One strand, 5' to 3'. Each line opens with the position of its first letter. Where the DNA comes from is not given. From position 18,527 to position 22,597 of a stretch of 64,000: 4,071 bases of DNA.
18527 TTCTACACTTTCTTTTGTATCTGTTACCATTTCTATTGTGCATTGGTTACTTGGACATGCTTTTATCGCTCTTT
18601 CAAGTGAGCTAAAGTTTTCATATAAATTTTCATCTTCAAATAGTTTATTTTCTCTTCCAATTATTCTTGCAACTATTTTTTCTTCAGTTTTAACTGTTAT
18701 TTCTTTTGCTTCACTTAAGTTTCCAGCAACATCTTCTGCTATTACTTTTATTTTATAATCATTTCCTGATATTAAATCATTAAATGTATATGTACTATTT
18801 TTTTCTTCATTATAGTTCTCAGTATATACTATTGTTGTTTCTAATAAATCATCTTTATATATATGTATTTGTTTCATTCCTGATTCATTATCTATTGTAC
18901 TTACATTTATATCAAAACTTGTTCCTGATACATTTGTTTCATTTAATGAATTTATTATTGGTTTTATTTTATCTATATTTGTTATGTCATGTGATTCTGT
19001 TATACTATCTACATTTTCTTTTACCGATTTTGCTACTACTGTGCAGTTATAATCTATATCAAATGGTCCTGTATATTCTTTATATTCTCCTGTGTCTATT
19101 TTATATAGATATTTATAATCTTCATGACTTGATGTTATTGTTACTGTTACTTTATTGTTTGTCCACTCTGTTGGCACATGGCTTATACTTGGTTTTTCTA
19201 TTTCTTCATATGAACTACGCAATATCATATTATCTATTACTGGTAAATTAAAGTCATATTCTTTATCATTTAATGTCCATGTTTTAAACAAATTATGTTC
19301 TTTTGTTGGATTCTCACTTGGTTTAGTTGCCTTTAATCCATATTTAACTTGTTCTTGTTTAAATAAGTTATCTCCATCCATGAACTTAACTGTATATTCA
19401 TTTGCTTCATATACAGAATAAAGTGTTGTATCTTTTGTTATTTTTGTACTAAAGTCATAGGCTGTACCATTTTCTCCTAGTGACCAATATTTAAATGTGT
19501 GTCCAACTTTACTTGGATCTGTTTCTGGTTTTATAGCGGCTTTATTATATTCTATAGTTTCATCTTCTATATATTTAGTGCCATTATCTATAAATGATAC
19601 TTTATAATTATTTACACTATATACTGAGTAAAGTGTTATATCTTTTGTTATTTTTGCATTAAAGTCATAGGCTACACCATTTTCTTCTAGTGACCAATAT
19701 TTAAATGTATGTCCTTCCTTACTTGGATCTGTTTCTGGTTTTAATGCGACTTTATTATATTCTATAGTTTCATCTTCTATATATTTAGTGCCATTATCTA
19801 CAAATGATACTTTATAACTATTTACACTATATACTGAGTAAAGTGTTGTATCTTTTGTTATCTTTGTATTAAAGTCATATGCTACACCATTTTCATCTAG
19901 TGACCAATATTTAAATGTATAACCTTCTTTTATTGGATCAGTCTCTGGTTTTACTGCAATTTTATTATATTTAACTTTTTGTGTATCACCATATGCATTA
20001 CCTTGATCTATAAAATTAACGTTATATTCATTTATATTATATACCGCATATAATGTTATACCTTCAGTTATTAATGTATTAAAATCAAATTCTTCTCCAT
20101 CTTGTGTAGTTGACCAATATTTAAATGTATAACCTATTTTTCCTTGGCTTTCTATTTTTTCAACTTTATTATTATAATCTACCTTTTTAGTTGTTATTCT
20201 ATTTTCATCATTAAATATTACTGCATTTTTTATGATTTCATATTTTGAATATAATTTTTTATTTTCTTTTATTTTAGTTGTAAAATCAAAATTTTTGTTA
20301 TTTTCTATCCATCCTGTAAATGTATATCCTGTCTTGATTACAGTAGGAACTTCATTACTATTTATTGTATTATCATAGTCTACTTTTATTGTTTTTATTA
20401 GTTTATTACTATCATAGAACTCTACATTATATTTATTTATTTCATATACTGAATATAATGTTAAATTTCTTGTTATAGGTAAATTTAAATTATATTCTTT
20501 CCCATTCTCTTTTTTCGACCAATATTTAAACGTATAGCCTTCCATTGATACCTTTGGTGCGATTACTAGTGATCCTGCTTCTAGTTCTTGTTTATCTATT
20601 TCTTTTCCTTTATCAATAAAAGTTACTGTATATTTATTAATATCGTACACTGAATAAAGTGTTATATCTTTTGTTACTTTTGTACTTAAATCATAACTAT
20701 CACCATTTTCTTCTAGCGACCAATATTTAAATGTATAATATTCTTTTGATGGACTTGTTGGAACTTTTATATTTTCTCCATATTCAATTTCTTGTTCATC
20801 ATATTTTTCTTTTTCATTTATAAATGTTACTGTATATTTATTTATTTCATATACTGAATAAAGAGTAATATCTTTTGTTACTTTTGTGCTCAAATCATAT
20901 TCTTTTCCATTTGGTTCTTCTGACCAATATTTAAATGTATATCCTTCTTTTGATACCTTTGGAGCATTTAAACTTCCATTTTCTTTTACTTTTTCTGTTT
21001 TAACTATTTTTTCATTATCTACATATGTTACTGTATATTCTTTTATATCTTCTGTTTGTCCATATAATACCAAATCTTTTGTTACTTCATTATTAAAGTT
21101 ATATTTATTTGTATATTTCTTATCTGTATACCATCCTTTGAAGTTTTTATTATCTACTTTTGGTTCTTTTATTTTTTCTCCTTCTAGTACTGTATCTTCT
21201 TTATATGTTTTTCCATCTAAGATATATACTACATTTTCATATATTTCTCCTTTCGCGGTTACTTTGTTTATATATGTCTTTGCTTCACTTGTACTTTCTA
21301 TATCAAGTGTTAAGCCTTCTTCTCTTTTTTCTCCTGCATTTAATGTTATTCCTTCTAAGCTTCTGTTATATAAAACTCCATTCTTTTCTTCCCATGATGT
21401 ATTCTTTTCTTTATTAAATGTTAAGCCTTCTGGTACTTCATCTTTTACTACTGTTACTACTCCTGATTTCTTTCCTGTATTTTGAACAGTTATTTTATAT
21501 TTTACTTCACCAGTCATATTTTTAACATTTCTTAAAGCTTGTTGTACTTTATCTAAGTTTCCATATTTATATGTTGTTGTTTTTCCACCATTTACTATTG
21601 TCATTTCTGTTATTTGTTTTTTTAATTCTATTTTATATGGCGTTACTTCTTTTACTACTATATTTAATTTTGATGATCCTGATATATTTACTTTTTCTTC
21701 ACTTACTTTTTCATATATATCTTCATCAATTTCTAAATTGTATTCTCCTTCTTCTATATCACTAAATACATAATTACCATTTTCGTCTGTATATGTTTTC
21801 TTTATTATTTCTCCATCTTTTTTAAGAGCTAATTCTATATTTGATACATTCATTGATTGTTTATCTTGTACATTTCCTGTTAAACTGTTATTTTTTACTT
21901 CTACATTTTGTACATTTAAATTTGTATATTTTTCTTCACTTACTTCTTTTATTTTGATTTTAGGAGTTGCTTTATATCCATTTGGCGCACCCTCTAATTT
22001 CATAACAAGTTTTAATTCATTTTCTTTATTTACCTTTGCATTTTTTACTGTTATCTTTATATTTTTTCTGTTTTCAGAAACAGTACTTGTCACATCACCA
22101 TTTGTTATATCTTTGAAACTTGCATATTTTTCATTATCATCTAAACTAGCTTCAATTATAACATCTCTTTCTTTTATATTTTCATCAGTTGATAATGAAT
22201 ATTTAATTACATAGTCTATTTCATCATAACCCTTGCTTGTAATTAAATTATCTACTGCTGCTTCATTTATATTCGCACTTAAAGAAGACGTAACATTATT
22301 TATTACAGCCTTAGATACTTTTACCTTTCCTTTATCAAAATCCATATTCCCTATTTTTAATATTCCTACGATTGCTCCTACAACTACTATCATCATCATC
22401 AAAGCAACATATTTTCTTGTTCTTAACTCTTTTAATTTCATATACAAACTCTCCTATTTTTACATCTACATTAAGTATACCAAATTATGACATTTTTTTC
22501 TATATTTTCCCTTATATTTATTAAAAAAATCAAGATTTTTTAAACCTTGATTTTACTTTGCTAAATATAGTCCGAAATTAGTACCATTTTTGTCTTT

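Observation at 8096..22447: A 14.3-kb gene encoding a 4783-aa modular surface protein with an unusual domain mix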

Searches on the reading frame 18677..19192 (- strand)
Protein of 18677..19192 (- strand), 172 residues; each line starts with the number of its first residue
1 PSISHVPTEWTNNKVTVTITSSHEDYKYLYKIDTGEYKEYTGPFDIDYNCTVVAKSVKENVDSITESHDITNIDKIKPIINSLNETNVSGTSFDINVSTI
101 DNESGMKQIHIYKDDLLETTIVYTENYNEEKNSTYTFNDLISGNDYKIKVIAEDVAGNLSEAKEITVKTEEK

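Call 14: search_protein_families(library=pfam, proteins=[window:18677-19192:-], max_evalue=10)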
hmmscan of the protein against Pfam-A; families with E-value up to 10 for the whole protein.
seq(172 aa): 9 families
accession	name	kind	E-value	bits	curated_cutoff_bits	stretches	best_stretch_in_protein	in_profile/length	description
PF24893.1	DUF7743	-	1.2e-05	25.4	27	1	72-162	1-90/120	Domain of unknown function (DUF7743)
PF00041.27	fn3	-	0.0022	18.6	25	1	116-167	41-83/84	Fibronectin type III domain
PF25059.1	FN3_DSCAM-DSCAML_C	-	0.0033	18.1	39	1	123-167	35-79/89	DSCAM/DSCAML C-terminal Fn3-like domain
PF23608.1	Ig_ILCR1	-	0.0071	16.8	27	1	112-155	40-88/114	ILCR1 Ig-like domain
PF19077.6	Big_13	-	0.013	16.4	27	1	118-167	49-98/102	Bacterial Ig-like domain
PF17936.7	Big_6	-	0.047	14.4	27.6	1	144-168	58-82/83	Bacterial Ig domain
PF13290.12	CHB_HEX_C_1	-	0.047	14.1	22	1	12-60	7-59/67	Chitobiase/beta-hexosaminidase C-terminal domain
PF22697.2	SOS1_NGEF_PH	-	0.088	13.5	27.7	1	102-154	20-69/106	SOS1/NGEF-like PH domain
PF21684.2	PipB2_N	-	1.7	9.1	27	1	57-128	28-98/107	Secreted effector protein PipB2, N-terminal domain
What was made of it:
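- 18680..19192 (-): Two Ig/Fn3-like spacer domains (aa 1086-1256). All matches are below threshold. call 14: DUF7743 25.4 bits (cut-off 27); fn3 E 0.002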

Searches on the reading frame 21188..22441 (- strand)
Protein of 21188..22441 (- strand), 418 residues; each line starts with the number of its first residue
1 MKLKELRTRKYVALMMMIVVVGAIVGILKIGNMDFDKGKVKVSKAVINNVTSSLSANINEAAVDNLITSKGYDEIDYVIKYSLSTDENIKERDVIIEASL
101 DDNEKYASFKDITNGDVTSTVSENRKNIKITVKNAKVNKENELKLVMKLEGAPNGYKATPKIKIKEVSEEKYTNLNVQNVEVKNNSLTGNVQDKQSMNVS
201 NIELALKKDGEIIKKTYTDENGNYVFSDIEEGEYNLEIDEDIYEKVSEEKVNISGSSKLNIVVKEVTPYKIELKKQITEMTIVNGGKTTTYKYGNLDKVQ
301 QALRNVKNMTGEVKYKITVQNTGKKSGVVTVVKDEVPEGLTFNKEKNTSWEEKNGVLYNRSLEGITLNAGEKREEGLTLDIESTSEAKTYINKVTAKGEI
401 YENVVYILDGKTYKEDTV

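Call 99: search_solved_structures(query=window:21188-22441:-, max_evalue=1)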
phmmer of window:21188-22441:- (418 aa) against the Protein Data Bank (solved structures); distinct sequences matched with E-value up to 1: 1.
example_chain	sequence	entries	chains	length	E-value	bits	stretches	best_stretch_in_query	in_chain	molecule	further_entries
3jcr_3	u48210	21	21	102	0.35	13.2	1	202-248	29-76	LSm3 | U6 snRNA-associated Sm-like protein LSm3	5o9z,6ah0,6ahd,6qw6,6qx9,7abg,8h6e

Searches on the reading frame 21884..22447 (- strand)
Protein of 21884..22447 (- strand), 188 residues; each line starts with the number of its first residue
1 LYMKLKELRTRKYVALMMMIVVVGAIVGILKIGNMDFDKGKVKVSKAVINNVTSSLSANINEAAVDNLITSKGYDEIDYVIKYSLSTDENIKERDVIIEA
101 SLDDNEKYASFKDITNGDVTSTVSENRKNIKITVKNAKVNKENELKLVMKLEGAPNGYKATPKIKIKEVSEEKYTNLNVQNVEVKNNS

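Call 37: search_protein_families(library=ncbifam, proteins=[window:21884-22447:-], max_evalue=10)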
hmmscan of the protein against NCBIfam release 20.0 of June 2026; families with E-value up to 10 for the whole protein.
seq(188 aa): 2 families
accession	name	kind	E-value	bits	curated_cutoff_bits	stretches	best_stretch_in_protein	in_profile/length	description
NF052296.1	HdxProlEpimProt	equivalog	0.0033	16.8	450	1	17-98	141-224/309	4-hydroxyproline epimerase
NF004132.0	PRK05618.2-2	equivalog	0.018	14.8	225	1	5-72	91-157/193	50S ribosomal protein L25/general stress protein Ctc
